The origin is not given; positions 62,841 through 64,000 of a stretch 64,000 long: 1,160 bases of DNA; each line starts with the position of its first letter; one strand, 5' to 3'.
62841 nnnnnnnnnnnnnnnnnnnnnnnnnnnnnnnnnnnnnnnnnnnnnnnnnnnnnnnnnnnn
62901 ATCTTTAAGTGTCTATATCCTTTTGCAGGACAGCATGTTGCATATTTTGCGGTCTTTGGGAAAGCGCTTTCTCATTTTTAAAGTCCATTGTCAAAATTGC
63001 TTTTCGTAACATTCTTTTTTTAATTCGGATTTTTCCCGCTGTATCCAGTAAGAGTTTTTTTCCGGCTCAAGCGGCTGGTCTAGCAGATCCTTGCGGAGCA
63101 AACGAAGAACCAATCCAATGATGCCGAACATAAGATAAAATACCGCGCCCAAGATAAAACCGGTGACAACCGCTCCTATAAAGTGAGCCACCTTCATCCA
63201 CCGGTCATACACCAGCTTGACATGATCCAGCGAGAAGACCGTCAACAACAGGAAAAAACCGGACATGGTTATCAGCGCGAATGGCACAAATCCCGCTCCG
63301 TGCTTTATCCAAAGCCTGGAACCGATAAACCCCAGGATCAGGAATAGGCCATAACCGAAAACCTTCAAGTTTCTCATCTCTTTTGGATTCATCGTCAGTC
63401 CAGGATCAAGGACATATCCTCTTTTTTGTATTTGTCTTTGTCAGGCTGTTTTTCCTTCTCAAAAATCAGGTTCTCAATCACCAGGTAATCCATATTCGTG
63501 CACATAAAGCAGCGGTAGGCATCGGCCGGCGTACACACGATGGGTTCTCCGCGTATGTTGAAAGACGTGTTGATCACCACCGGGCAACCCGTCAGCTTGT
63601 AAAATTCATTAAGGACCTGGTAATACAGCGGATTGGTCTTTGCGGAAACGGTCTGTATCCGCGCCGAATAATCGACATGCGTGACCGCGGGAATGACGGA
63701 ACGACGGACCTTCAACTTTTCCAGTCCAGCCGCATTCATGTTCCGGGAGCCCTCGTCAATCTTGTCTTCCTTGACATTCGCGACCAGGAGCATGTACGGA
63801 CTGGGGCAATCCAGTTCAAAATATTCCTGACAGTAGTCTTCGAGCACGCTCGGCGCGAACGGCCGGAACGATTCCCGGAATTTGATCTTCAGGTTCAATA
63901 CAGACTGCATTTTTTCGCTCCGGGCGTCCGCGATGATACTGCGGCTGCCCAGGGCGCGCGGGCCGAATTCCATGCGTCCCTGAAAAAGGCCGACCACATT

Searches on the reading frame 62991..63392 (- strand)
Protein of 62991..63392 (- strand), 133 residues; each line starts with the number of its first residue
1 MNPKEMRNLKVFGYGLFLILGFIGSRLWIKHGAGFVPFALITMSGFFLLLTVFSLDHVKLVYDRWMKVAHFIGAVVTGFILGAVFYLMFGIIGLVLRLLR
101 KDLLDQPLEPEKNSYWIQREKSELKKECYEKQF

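Call 10: search_protein_families(library=pfam, proteins=[window:62991-63392:-], max_evalue=0.01)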
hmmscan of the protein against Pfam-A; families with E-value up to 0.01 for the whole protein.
window:62991-63392:- (133 aa): 1 family
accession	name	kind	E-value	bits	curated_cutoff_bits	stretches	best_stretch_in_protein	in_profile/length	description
PF19588.4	SxtJ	-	4.4e-05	24.6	24.4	1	15-103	7-97/99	Saxitoxin biosynthesis operon protein SxtJ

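Call 46: search_protein_families(library=ncbifam, proteins=[window:62991-63392:-], max_evalue=0.01)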
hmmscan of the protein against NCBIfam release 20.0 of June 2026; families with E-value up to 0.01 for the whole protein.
window:62991-63392:- (133 aa): 0 families

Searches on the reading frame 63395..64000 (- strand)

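Call 10: search_protein_families(library=pfam, proteins=[window:63395-64000:-], max_evalue=0.01)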
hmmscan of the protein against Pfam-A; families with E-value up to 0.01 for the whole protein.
window:63395-64000:- (201 aa): 1 family
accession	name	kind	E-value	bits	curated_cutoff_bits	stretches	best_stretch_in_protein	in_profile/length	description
PF16861.10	Carbam_trans_C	-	1.3e-71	240.1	27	1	1-182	8-170/170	Carbamoyltransferase C-terminus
